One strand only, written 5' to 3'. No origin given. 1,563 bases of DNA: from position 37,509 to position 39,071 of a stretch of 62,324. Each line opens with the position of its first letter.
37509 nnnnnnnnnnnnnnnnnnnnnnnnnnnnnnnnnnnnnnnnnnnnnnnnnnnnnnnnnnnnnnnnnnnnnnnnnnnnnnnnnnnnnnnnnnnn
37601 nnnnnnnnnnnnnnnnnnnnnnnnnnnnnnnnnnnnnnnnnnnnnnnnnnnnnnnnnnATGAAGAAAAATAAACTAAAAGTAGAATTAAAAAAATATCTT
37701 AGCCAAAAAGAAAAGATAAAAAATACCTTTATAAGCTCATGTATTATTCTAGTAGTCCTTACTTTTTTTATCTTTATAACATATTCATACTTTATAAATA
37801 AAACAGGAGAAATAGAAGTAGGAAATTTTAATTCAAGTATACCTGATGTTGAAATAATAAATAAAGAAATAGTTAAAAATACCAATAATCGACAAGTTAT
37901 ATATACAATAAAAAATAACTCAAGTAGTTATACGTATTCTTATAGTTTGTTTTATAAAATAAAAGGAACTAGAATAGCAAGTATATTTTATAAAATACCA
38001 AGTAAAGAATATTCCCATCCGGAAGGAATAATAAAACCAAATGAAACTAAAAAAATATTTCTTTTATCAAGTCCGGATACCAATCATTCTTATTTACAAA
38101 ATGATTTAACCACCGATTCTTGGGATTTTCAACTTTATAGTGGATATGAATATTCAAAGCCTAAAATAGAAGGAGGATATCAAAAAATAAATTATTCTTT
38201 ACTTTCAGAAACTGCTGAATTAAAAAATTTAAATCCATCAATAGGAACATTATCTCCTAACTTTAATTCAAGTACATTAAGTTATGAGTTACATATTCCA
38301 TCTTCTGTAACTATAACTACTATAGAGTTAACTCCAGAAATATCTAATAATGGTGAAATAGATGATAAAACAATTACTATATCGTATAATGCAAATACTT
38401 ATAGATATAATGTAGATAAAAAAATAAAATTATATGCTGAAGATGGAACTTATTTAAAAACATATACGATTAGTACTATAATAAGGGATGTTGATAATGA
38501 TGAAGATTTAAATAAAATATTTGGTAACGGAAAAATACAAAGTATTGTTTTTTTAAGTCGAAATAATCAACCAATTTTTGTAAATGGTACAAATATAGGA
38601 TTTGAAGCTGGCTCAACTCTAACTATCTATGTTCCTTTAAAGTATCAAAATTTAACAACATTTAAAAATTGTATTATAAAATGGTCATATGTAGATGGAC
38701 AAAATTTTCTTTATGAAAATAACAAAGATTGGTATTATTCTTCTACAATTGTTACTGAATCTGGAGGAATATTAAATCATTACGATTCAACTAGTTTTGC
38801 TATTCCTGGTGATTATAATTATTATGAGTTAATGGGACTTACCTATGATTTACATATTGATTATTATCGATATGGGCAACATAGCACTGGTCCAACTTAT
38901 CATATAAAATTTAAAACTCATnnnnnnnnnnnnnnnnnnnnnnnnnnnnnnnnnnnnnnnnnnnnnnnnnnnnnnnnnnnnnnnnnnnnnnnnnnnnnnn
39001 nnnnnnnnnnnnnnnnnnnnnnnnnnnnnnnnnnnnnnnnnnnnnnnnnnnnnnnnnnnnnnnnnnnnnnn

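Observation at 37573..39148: A 223-bp promoter and signal-anchor module is kept nearly identical on two genes whose bodies have diverged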

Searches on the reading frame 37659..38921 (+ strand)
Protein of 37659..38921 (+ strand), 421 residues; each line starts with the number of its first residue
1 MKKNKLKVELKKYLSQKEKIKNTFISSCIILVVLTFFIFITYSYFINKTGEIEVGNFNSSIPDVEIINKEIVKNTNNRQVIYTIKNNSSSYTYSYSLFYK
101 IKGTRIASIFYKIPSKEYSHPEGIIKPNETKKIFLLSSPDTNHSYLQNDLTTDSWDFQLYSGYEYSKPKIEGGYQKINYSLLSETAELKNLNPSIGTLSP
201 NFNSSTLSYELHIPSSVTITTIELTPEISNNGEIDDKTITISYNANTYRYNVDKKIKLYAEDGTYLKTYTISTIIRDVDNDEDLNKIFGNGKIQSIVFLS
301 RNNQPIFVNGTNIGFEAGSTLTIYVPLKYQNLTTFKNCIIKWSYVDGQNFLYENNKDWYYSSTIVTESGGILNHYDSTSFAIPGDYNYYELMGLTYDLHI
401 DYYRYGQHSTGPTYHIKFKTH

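Call 7: search_protein_families(library=pfam, proteins=[window:37659-38921:+], max_evalue=1)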
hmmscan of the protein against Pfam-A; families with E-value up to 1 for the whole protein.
window:37659-38921:+ (421 aa): 1 family
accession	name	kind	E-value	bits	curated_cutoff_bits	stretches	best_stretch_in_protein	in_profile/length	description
PF12733.13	Cadherin-like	-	0.00041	21.2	24.2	1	198-272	6-85/89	Cadherin-like beta sandwich domain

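Call 14: find_encoding_contigs(protein=window:37659-38921:+, flank=10000, max_places=10)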
Protein window:37659-38921:+ (421 aa): no gene with exactly this product is on record in the collection.

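Call 16: find_homologous_proteins(query=window:37659-38921:+, max_evalue=0.001)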
Query window:37659-38921:+ (421 aa): 24 proteins with E <= 0.001 among 4704 candidates.
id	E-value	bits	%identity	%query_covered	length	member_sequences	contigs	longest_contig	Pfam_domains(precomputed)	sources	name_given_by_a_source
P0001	3.7e-275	930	100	100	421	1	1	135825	-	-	-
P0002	2.6e-169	582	67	100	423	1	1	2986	-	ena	-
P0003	4.1e-116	406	54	100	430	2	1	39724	-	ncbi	-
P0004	3.5e-112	393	72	65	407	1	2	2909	-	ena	-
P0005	2.2e-110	387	53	100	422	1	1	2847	-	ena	-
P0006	2.5e-75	272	54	66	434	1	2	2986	-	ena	-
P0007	1.9e-71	259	46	87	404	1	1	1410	-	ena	-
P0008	1.9e-70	256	55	65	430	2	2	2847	-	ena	-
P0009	2.2e-69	252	52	66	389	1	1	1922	-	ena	-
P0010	2.5e-67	246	53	67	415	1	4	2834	-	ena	-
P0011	2.9e-62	229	47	67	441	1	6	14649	-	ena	-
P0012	1.5e-61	227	50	65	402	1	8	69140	-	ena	-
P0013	5.9e-60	221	50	65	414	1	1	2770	-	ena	-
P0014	6.0e-56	208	56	46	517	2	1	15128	-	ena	-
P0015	2.0e-54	203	44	77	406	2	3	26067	-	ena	-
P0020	1.1e-44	171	57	44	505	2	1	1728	-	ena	-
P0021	1.5e-43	167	41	66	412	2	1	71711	-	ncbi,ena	-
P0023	2.2e-10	58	31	20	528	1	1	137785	PF12733.14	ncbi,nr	ncbi:MAG: cadherin-like beta sandwich domain-containing protein [Nitrospira sp.]|nr:cadherin-like be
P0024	3.6e-5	41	30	24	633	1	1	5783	PF12733.14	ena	-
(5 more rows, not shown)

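Call 17: find_encoding_contigs(protein=P0003, flank=10000, max_places=4)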
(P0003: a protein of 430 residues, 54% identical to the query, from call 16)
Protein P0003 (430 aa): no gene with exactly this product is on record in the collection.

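Call 18: find_encoding_contigs(protein=P0012, flank=10000, max_places=8)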
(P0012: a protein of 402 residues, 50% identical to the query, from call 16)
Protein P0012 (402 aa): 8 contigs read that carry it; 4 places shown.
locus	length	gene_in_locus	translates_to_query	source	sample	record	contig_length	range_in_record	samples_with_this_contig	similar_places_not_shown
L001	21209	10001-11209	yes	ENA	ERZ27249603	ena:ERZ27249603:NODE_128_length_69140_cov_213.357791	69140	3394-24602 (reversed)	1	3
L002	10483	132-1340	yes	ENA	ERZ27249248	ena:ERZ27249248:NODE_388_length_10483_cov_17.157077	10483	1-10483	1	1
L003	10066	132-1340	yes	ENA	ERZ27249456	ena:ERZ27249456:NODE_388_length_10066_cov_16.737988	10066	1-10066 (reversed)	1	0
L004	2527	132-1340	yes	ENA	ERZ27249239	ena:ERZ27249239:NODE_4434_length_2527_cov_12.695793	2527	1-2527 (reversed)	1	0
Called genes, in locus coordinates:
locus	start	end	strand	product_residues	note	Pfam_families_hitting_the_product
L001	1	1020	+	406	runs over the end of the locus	PF00437:T2SSE, PF27713:UCP018868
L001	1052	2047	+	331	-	PF00482:T2SSF (weak)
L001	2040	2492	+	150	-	PF00482:T2SSF (weak)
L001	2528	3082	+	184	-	-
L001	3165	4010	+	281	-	PF03419:Peptidase_U4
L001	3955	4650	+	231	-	PF04542:Sigma70_r2, PF04545:Sigma70_r4, PF01381:HTH_3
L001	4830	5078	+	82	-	PF06135:IreB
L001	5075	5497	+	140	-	PF03652:RuvX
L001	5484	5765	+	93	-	PF06949:DUF1292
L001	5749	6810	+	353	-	PF02618:YceG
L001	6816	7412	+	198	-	PF01135:PCMT, PF01596:Methyltransf_3, PF02390:Methyltransf_4 (faint), PF02527:GidB (weak), PF05175:MTS (weak), PF13847:Methyltransf_31, PF13578:Methyltransf_24 (weak), PF13649:Methyltransf_25 (weak)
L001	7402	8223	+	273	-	PF01136:Peptidase_U32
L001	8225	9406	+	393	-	PF01136:Peptidase_U32, PF16325:Peptidase_U32_C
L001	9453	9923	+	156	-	PF03449:GreA_GreB_N, PF01272:GreA_GreB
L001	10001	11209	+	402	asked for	-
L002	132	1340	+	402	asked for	-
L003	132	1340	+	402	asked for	-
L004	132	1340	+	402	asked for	-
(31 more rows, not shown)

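Call 19: find_encoding_contigs(protein=P0021, flank=10000, max_places=4)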
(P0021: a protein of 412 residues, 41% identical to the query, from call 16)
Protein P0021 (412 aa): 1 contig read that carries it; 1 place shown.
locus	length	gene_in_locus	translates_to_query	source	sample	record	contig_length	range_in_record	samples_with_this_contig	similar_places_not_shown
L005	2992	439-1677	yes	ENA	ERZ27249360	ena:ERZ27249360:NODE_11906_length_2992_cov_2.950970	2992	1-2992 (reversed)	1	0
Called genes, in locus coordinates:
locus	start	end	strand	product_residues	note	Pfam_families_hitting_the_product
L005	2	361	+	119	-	?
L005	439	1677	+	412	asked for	-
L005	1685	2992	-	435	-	?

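Call 23: find_encoding_contigs(protein=P0002, flank=10000, max_places=6)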
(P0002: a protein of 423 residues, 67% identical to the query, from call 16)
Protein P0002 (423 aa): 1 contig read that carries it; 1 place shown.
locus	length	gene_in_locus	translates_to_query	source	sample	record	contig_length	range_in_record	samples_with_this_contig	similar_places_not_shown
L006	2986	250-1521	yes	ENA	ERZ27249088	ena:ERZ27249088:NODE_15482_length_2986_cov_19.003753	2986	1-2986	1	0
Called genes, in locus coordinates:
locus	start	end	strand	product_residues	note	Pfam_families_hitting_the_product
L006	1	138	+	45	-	?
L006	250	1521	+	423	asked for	-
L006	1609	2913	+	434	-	-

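Call 24: find_encoding_contigs(protein=P0005, flank=10000, max_places=6)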
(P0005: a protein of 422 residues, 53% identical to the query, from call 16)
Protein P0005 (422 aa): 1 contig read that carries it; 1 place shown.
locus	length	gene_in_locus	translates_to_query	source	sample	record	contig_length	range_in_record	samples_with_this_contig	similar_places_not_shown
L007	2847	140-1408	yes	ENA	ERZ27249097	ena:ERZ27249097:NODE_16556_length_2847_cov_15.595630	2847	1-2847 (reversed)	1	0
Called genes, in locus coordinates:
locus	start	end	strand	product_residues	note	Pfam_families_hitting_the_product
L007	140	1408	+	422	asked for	-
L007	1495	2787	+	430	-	-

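Call 25: find_encoding_contigs(protein=P0010, flank=10000, max_places=6)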
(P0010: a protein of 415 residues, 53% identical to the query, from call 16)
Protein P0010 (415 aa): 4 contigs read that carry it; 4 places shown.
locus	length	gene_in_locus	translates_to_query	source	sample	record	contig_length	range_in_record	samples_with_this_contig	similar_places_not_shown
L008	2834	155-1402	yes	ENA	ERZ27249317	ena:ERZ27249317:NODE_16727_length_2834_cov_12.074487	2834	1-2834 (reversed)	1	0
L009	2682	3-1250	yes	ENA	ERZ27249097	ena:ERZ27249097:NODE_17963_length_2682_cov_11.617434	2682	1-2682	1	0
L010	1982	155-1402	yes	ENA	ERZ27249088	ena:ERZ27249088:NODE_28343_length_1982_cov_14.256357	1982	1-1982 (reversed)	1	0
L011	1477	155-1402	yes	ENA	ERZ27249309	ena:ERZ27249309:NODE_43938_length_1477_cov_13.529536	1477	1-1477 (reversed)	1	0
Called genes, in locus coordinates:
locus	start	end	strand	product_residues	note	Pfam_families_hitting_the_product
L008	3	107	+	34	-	?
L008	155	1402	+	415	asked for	-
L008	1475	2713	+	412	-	-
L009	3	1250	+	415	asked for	?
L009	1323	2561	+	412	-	-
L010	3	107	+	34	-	?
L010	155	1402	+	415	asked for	-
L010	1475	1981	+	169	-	?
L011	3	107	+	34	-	?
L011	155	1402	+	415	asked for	-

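Call 36: find_encoding_contigs(protein=P0011, flank=6000, max_places=6)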
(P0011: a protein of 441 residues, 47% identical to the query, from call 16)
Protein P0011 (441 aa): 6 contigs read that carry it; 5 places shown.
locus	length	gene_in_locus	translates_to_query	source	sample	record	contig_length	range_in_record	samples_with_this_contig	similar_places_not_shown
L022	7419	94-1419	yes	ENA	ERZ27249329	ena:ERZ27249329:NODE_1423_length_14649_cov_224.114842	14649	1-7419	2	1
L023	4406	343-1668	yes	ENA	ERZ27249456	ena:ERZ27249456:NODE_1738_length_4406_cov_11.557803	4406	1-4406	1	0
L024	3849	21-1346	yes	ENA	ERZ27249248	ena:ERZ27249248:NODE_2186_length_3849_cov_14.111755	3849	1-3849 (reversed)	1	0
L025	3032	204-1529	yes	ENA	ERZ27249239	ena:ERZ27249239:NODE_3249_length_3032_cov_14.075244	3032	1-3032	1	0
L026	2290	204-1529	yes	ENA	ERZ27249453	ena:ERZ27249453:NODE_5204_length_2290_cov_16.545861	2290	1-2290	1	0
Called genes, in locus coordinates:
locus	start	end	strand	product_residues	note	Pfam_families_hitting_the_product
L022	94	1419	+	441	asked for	-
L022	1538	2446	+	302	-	-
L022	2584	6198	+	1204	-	PF04563:RNA_pol_Rpb2_1, PF04561:RNA_pol_Rpb2_2, PF04565:RNA_pol_Rpb2_3, PF10385:RNA_pol_Rpb2_45, PF00562:RNA_pol_Rpb2_6, PF04560:RNA_pol_Rpb2_7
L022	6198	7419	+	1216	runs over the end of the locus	PF04997:RNA_pol_Rpb1_1, PF00623:RNA_pol_Rpb1_2, PF04983:RNA_pol_Rpb1_3, PF05000:RNA_pol_Rpb1_4, PF04998:RNA_pol_Rpb1_5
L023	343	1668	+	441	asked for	-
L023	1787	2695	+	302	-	-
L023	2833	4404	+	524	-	?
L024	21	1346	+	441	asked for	-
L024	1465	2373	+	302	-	-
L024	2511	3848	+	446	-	?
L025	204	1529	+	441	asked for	-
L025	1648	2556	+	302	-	-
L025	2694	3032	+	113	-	?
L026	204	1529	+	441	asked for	-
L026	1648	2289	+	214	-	?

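Call 37: find_encoding_contigs(protein=P0015, flank=6000, max_places=4)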
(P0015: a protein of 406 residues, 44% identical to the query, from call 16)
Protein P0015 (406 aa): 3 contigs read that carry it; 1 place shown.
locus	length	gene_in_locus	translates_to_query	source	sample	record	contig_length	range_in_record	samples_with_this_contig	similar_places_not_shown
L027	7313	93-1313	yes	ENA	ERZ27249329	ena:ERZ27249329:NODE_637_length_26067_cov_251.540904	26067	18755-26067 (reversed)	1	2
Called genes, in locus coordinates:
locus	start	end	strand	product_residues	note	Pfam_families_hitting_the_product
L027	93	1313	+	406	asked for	-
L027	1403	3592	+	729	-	PF17854:FtsK_alpha, PF01580:FtsK_SpoIIIE, PF09397:FtsK_gamma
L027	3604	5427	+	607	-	PF13522:GATase_6, PF12481:DUF3700 (weak), PF13537:GATase_7, PF00733:Asn_synthase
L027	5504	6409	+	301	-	PF00535:Glycos_transf_2, PF10111:Glyco_tranf_2_2, PF13641:Glyco_tranf_2_3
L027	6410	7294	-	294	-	PF01068:DNA_ligase_A_M, PF09414:RNA_ligase (weak)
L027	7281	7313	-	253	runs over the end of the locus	PF02735:Ku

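Call 38: find_encoding_contigs(protein=P0014, flank=6000, max_places=4)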
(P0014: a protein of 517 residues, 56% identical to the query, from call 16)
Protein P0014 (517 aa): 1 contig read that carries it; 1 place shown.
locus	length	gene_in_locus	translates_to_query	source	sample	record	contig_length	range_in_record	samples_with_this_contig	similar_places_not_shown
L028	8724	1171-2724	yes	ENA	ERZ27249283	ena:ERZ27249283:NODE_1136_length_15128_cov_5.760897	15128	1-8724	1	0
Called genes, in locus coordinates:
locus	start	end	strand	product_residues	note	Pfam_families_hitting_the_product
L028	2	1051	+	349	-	?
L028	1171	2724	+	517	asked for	-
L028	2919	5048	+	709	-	PF09371:Tex_N, PF22706:Tex_central_region, PF16921:Tex_YqgF, PF14635:HHH_7 (weak), PF12836:HHH_3, PF17674:HHH_9, PF00575:S1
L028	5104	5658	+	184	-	PF01330:RuvA_N, PF14520:HHH_5, PF07499:RuvA_C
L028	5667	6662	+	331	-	PF06068:TIP49 (faint), PF05496:RuvB_N, PF00004:AAA, PF07728:AAA_5, PF13173:AAA_14 (weak), PF17864:AAA_lid_4, PF05491:WHD_RuvB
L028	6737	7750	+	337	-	PF13354:Beta-lactamase2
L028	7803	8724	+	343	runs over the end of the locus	PF02547:Queuosine_synth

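Call 44: search_protein_families(library=pfam, proteins=[P0014, P0020, P0004, P0010, P0011, P0006, P0015, P0012, L022:1538-2443:+], max_evalue=0.1)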
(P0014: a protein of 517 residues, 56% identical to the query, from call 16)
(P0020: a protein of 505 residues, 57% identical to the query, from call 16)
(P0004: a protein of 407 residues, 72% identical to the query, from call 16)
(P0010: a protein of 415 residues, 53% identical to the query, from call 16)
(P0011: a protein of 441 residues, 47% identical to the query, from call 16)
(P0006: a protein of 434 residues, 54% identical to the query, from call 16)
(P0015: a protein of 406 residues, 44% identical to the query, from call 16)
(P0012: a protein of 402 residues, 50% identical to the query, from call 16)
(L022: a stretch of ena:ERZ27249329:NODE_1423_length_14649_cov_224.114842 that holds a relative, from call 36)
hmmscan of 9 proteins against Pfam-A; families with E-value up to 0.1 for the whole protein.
P0014 (517 aa): 1 family
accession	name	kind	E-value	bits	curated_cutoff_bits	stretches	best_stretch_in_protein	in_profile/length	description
PF06691.16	DUF1189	-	0.011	15.7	28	1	16-89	18-89/244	Protein of unknown function (DUF1189)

P0020 (505 aa): 0 families

P0004 (407 aa): 1 family
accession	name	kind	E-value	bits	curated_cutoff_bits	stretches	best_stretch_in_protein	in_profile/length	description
PF08616.15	SPA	-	0.04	14.4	22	1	178-225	63-111/113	Stabilization of polarity axis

P0010 (415 aa): 0 families

P0011 (441 aa): 1 family
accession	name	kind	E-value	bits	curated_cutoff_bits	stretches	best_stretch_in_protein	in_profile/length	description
PF10517.14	DM13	-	0.03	15.4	25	0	55-111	48-104/105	Electron transfer DM13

P0006 (434 aa): 2 families
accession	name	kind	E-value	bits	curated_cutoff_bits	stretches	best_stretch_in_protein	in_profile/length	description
PF01353.27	GFP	-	0.029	14.8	22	0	295-354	7-68/169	Green fluorescent protein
PF09087.17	Cyc-maltodext_N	-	0.034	14.9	25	1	54-102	27-75/88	Cyclomaltodextrinase, N-terminal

P0015 (406 aa): 1 family
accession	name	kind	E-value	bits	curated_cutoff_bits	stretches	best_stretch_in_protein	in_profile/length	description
PF14005.11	YpjP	-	0.04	14.4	27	1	57-121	64-128/134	YpjP-like protein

P0012 (402 aa): 0 families

L022:1538-2443:+ (302 aa): 1 family
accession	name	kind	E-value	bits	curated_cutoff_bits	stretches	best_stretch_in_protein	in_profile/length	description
PF01832.25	Glucosaminidase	-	0.014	16.5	30.2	0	123-178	55-117/123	Mannosyl-glycoprotein endo-beta-N-acetylglucosaminidase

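Call 55: predict_structure(alignment_id=A1)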
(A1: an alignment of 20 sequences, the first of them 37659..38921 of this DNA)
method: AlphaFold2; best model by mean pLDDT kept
length: 421 residues; sequences in the alignment: 20
mean_pLDDT: 79.8   pTM: 0.49
mean pLDDT of the five models: 79.8, 78.8, 78.1, 77.7, 77.6
residues with pLDDT >= 90: 155; 70-90: 181; 50-70: 41; < 50: 44
segments of 3 or more residues with pLDDT < 50: 1-14, 45-59, 142-147, 279-287
pLDDT, mean of each block of 10 residues (from residue 1): 42 54 73 75 47 40 85 81 92 90 74 91 92 86 46 74 78 85 90 87 88 80 90 81 79 90 90 73 52 91 91 88 94 93 84 82 86 77 92 92 84 94 77
secondary structure, 60 per line:
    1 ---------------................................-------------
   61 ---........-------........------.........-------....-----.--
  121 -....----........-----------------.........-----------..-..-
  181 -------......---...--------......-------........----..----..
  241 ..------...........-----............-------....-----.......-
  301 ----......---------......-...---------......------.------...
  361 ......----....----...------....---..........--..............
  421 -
elements in order: H16-47 E64-71 E79-86 E93-101 E109-112 E122-125 E130-137 E155-163 E188-193 E197-199 E208-213 E221-228 E239-242 E249-259 E265-276 H284-287 E293-299 E305-310 E320-325 E339-344 E358-366 E371-374 E379-381 H388-391 E395-404 E407-420

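Call 58: fold_search(model_id=the predicted structure, library=pdb)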
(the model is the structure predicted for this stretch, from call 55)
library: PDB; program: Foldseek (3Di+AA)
matches with E <= 10: 1660; with E <= 0.001: 62
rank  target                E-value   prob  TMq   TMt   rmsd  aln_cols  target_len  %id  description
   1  7mro                  8.7e-06  0.98  0.16  0.20  13.0       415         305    9  Zebrafish CNTN4 FN1-FN3 domains (released 2022-01-05)
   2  6e8f_B                1.4e-05  0.98  0.17  0.20  20.4       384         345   10  Crystal Structure of Human Protocadherin-15 EC3-5 CD2-1 (released 2019-07-31)
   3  5iu9_A                2.1e-05  0.85  0.16  0.16  27.7       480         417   11  Crystal Structure of Zebrafish Protocadherin-19 EC1-4 (released 2016-11-02)
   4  5t4m_A                3.3e-05  0.94  0.15  0.18  19.6       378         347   10  Crystal Structure of Human Protocadherin-15 EC3-5 (released 2017-02-22)
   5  5un2                  3.5e-05  0.91  0.15  0.17  18.9       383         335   12  Crystal Structure of Mouse Cadherin-23 EC19-21 with non-syndromic deafness (DFNB12) associated mutation R2029W (released 2018-02-07)
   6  7mrq                  5.1e-05  0.91  0.14  0.19  15.3       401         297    9  Chicken CNTN4 FN1-FN3 domains with T751A, V752A, Y781A, E786A mutations (released 2022-01-05)
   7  5i8d                  5.7e-05  0.87  0.15  0.17  19.6       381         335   12  Crystal Structure of Mouse Cadherin-23 EC19-21 S2064P (released 2017-08-23)
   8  6za2_A                8.3e-05  0.66  0.13  0.07  26.1       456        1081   10  Crystal structure of dimeric latent PorU from Porphyromonas gingivalis (released 2021-09-29)
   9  6za2_B                8.3e-05  0.63  0.13  0.07  25.9       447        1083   11  Crystal structure of dimeric latent PorU from Porphyromonas gingivalis (released 2021-09-29)
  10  7mrk_D                8.8e-05  0.85  0.15  0.19  13.7       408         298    9  Chicken CNTN4 APP complex (released 2022-01-05)
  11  6xay_C                1.0e-04  0.96  0.19  0.25  14.3       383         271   10  Structure of a fragment of human fibronectin containing the 10th, 11th and 12th type III domains (released 2021-06-09)
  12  6xay_B                1.2e-04  0.94  0.18  0.24  14.8       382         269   11  Structure of a fragment of human fibronectin containing the 10th, 11th and 12th type III domains (released 2021-06-09)
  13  6vg1_A                1.2e-04  0.82  0.16  0.12  26.1       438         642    8  xenopus protocadherin 8.1 EC1-6 (released 2020-03-11)
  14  9ijj_h                1.2e-04  0.66  0.12  0.05  17.0       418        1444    9  In situ structure of the central apparatus in mouse sperm axoneme. (released 2025-06-04)
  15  4yfd_A                1.4e-04  0.92  0.18  0.16  14.2       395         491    8  Crystal structure PTP delta Ig1-Fn2 in complex with IL-1RAcP (released 2015-05-06)
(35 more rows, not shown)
